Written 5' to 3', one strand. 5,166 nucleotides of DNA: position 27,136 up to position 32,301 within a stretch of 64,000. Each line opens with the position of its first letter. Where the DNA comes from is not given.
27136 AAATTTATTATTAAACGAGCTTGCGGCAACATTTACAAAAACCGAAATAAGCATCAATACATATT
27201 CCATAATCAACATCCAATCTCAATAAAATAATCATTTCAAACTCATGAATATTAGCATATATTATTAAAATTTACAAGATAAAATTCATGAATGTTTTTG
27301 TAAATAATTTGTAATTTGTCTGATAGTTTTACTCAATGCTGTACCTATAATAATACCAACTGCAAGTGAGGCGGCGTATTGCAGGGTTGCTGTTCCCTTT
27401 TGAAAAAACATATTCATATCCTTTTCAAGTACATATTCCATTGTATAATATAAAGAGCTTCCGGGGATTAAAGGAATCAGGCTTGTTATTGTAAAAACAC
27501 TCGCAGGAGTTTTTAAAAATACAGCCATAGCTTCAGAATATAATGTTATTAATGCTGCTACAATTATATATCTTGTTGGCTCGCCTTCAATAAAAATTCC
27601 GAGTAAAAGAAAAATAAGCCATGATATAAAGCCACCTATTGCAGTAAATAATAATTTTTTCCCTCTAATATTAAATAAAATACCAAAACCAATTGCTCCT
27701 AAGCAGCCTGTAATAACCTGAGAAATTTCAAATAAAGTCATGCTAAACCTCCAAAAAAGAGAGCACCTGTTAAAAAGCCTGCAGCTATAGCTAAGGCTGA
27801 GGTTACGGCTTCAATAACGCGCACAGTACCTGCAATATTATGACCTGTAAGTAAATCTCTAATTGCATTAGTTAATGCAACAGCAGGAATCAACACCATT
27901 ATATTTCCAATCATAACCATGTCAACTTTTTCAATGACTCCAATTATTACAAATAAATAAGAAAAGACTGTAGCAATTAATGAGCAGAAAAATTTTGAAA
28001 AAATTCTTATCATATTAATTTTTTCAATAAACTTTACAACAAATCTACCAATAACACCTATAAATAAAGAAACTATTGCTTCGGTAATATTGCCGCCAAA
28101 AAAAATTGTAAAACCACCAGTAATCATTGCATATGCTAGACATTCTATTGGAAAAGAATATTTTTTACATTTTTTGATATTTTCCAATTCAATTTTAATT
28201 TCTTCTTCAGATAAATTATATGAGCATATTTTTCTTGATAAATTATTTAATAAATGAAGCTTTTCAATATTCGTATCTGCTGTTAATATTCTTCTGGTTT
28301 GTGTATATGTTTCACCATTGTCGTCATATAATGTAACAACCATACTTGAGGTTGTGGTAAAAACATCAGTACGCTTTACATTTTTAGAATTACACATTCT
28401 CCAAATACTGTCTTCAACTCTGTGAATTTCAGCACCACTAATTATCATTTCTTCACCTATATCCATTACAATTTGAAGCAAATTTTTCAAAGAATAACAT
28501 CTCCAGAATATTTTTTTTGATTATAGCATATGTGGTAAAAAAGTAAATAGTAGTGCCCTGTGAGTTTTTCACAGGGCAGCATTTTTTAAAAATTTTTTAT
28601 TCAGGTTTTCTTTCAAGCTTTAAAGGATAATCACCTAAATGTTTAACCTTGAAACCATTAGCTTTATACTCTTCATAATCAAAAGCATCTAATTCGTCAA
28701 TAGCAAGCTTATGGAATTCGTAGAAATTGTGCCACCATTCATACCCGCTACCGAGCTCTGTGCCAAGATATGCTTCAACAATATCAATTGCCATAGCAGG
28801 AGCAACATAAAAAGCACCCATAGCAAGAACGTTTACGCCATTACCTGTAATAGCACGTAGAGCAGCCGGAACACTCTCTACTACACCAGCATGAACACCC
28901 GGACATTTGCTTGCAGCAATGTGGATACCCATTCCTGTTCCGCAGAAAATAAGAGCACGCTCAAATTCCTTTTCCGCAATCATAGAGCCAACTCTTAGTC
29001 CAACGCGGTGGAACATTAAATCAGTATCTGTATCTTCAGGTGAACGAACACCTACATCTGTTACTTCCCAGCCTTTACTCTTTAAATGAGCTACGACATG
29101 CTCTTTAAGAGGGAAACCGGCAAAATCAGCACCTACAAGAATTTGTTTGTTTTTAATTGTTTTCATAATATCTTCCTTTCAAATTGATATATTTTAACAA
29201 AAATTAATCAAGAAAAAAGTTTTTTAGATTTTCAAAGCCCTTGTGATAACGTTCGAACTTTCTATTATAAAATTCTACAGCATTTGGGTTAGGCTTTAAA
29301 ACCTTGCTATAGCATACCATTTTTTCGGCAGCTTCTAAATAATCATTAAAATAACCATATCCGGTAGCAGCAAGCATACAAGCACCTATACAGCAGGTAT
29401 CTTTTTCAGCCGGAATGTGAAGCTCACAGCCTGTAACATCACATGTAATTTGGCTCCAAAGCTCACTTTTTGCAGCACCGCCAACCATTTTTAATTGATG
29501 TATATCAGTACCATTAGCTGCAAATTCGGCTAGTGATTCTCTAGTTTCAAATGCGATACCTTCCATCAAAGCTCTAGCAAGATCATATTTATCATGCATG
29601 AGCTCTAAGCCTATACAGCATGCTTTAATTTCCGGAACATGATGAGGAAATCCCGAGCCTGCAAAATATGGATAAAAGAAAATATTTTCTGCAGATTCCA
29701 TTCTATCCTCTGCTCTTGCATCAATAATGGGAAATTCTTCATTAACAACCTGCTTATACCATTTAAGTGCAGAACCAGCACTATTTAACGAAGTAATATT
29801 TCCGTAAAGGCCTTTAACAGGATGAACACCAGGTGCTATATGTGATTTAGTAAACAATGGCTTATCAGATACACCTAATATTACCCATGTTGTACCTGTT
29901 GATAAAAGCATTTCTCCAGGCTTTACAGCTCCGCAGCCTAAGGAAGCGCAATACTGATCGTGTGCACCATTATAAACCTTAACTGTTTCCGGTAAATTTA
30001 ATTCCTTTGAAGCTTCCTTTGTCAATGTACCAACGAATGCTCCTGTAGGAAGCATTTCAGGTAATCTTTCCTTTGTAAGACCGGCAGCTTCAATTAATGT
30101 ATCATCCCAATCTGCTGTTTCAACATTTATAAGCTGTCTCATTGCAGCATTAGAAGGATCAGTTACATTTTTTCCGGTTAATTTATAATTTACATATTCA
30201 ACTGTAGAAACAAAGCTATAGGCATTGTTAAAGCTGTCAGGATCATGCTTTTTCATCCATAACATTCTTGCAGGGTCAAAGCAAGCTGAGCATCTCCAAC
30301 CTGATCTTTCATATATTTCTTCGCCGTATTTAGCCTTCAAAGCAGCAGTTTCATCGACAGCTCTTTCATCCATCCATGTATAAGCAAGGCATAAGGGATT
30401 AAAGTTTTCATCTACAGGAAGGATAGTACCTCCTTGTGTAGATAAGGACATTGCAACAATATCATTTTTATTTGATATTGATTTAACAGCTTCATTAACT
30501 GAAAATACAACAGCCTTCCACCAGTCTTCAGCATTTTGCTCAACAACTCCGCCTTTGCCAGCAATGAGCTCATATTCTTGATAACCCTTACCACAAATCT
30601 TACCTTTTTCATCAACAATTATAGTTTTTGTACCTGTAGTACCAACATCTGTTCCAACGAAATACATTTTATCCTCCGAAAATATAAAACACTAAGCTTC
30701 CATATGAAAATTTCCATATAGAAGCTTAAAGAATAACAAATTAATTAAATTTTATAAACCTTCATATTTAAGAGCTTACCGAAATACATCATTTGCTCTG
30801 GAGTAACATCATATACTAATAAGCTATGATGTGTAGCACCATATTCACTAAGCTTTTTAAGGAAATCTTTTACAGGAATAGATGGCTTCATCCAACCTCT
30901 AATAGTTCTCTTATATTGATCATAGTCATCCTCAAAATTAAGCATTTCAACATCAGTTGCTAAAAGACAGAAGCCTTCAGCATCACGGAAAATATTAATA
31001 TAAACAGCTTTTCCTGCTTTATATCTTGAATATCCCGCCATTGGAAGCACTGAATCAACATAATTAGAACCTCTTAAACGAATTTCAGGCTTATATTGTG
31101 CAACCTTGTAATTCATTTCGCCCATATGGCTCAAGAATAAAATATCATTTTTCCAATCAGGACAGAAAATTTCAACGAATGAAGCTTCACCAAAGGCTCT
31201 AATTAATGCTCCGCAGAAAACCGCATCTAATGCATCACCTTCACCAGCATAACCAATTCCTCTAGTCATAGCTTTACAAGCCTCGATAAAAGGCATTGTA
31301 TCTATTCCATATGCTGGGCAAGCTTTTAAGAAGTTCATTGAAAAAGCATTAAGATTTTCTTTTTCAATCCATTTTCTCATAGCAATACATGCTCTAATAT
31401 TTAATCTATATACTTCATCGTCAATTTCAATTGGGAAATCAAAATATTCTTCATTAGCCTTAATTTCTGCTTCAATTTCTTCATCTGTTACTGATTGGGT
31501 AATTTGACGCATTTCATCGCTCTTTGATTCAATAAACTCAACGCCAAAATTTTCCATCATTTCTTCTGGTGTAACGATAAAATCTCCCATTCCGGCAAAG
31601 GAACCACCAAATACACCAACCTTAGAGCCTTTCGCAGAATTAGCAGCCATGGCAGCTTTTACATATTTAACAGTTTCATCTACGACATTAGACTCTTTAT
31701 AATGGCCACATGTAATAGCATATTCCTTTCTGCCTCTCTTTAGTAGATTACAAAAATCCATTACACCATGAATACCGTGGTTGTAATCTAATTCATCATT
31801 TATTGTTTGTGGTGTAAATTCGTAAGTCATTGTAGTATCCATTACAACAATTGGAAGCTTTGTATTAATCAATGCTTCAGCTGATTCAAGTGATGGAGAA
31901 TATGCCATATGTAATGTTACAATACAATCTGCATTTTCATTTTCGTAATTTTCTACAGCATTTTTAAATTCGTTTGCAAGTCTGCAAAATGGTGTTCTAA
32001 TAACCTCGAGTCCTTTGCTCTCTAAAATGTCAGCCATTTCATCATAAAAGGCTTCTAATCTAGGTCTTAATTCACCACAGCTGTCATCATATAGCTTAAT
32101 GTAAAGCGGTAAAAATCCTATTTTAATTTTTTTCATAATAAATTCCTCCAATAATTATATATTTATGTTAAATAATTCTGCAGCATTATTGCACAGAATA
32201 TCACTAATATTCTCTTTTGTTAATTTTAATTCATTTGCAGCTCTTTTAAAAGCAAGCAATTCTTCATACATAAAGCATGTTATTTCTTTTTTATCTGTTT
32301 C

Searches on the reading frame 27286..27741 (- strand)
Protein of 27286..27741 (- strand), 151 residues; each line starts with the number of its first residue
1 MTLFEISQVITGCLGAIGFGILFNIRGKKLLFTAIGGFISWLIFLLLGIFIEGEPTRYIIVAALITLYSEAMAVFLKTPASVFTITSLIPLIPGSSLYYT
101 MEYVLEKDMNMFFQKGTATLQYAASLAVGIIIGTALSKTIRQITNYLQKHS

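Call 27: search_protein_families(library=pfam, proteins=[window:27286-27741:-], max_evalue=0.0001)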
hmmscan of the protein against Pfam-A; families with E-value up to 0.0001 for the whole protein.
window:27286-27741:- (151 aa): 2 families
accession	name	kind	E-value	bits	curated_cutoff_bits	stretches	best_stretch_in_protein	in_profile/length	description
PF12821.13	ThrE_2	-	1.9e-29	103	27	1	9-134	2-127/129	Threonine/Serine exporter, ThrE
PF06738.18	ThrE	-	2.9e-07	30.6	26.3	1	8-136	111-240/241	Putative threonine/serine exporter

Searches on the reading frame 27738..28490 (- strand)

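Call 27: search_protein_families(library=pfam, proteins=[window:27738-28490:-], max_evalue=0.0001)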
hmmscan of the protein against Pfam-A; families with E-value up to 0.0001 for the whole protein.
window:27738-28490:- (250 aa): 2 families
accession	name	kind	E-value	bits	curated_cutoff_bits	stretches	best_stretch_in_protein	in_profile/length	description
PF06738.18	ThrE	-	2.2e-67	227.5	26.3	1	7-243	2-238/241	Putative threonine/serine exporter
PF12821.13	ThrE_2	-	1.7e-05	25.5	27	1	118-241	3-125/129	Threonine/Serine exporter, ThrE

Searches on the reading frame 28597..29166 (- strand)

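Call 27: search_protein_families(library=pfam, proteins=[window:28597-29166:-], max_evalue=0.0001)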
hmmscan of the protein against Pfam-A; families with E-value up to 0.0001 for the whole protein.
window:28597-29166:- (189 aa): 1 family
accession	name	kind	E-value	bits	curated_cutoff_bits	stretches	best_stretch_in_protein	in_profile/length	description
PF02502.23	LacAB_rpiB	-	7.7e-31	107.3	24.7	1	9-139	1-127/138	Ribose/Galactose Isomerase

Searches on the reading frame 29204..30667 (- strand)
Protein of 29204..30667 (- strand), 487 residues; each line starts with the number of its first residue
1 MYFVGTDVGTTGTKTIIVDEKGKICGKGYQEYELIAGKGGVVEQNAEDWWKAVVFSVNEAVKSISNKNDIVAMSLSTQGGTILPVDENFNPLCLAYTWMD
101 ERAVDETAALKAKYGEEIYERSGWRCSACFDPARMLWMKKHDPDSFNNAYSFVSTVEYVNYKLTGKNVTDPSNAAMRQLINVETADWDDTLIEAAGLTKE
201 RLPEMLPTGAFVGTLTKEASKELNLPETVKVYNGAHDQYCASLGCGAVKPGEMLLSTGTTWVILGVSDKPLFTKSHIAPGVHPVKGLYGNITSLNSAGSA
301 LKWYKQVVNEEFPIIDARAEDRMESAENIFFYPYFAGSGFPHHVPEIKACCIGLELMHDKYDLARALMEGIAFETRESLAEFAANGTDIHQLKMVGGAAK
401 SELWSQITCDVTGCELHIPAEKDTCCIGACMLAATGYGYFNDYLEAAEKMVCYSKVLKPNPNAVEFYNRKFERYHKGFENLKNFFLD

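Call 27: search_protein_families(library=pfam, proteins=[window:29204-30667:-], max_evalue=0.0001)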
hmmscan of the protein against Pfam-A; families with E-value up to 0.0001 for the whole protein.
window:29204-30667:- (487 aa): 3 families
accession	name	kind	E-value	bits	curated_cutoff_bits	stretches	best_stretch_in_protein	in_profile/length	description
PF00370.27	FGGY_N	-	9e-55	186.4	28.8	1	2-244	1-245/245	FGGY family of carbohydrate kinases, N-terminal domain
PF02782.22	FGGY_C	-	5.8e-31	108.3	27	1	254-435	2-196/198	FGGY family of carbohydrate kinases, C-terminal domain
PF01869.26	BcrAD_BadFG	-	4.4e-05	23.6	31.5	0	4-253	1-105/271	BadF/BadG/BcrA/BcrD ATPase family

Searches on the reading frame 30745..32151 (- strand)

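Call 27: search_protein_families(library=pfam, proteins=[window:30745-32151:-], max_evalue=0.0001)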
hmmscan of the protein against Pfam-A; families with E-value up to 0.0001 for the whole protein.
window:30745-32151:- (468 aa): 3 families
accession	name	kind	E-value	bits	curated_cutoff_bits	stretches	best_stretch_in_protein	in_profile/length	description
PF11762.14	Arabinose_Iso_C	-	1.2e-09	38.5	25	1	323-463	2-143/144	L-arabinose isomerase C-terminal domain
PF24856.1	AraA_central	-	4.6e-09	37.3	24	1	201-312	25-138/148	L-arabinose isomerase central domain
PF02610.21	AraA_N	-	3.6e-07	30.5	24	1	49-172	41-166/168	L-arabinose isomerase N-terminal domain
